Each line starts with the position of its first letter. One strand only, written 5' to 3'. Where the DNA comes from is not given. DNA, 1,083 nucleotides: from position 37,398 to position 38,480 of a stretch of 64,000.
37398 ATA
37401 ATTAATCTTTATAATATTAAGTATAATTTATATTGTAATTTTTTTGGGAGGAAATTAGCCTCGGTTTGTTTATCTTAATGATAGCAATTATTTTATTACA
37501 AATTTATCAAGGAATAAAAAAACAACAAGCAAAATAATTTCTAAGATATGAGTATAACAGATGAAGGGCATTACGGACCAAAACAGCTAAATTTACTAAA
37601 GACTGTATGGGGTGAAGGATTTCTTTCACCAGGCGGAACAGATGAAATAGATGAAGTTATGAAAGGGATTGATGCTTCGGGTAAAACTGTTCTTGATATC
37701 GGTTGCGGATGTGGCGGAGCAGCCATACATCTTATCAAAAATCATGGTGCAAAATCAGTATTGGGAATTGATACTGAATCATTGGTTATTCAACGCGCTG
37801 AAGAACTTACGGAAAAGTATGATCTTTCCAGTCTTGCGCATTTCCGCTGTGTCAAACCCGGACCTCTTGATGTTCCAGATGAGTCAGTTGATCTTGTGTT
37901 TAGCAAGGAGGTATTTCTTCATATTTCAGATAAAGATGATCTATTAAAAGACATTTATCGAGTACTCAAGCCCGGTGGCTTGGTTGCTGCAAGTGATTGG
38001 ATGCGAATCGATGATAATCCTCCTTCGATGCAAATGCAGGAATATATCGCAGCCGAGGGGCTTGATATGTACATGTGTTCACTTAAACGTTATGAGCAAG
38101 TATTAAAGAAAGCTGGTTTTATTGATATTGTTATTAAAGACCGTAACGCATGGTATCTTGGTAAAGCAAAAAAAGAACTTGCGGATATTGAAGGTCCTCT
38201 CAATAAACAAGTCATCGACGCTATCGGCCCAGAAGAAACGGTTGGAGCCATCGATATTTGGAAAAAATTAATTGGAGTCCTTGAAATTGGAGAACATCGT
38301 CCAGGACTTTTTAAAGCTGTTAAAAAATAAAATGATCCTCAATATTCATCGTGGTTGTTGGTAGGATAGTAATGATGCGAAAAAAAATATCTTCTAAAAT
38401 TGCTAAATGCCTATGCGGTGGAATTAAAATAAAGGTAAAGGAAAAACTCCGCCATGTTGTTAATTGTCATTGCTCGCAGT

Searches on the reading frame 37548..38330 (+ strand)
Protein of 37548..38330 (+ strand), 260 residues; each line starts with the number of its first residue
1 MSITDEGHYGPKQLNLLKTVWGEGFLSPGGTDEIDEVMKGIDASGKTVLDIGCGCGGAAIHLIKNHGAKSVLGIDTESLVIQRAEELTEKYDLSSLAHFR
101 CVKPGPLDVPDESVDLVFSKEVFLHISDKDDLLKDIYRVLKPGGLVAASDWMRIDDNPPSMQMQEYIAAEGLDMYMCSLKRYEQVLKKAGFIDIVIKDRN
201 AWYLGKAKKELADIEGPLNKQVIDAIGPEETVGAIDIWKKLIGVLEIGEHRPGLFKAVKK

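Call 58: search_protein_families(library=ncbifam, proteins=[window:37548-38330:+], max_evalue=1e-8)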
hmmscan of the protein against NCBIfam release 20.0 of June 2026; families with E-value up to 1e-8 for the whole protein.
window:37548-38330:+ (260 aa): 19 families
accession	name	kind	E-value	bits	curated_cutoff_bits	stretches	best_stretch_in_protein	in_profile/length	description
NF045667.1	MTase_DVU1556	equivalog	1.7e-20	73.4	155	1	26-200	3-169/213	DVU_1556 family methyltransferase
NF008823.0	PRK11873.1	subfamily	2.1e-20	73.3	263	1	44-213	77-245/272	arsenite methyltransferase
NF041537.1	ArsM_AhpD_UU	exception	4.6e-20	71.7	510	1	43-193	75-224/345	arsenite methyltransferase/AhpD domain selenoprotein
NF041536.1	ArsM_DUF2284_UU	exception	3.2e-16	58.7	575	1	43-193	75-224/459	arsenite methyltransferase/DUF2284 domain selenoprotein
NF041675.1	sarc_dimgly_tmase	equivalog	1.5e-15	57.9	550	1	46-224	68-246/278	sarcosine/dimethylglycine N-methyltransferase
NF047649.1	MTase_UXPK_star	exception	5.9e-15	55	460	1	44-161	77-194/283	methyltransferase/UXPK-star double selenoprotein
NF040539.1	AST_met_ArsM_2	exception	3.6e-14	53.2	240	1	27-198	40-212/262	putative arsinothricin biosynthesis methyltransferase ArsM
NF043040.1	corrin_prot_MT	hypoth_equivalog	4.6e-14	52.4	180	1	26-152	22-151/216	corrinoid protein-associated methyltransferase CpaM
TIGR00452.1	TIGR00452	equivalog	1.1e-11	44.2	275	1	43-200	116-271/316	tRNA 5-methoxyuridine(34)/uridine 5-oxyacetic acid(34) synthase CmoB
NF001244.0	PRK00216.1-5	equivalog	3.4e-11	42.9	216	1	43-166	47-171/236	bifunctional demethylmenaquinone methyltransferase/2-methoxy-6-polyprenyl-1,4-benzoquinol methylase UbiE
NF011650.0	PRK15068.1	equivalog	4.1e-11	42.3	209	1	41-199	118-276/324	tRNA 5-methoxyuridine(34)/uridine 5-oxyacetic acid(34) synthase CmoB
TIGR01983.1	UbiG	equivalog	4.4e-11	42.5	102.95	1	42-149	47-152/228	bifunctional 2-polyprenyl-6-hydroxyphenol methylase/3-demethylubiquinol 3-O-methyltransferase UbiG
TIGR02072.1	BioC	equivalog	4.5e-11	43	184.95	1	45-151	35-135/244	malonyl-ACP O-methyltransferase BioC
NF045823.1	PthPhpthDimycoMt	equivalog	7e-11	41.8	300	1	40-172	62-187/256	phthiotriol/phenolphthiotriol dimycocerosates methyltransferase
NF040538.1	methyl_ArsM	equivalog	1.3e-10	41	500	0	109-201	167-260/356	arsinothricin biosynthesis methyltransferase ArsM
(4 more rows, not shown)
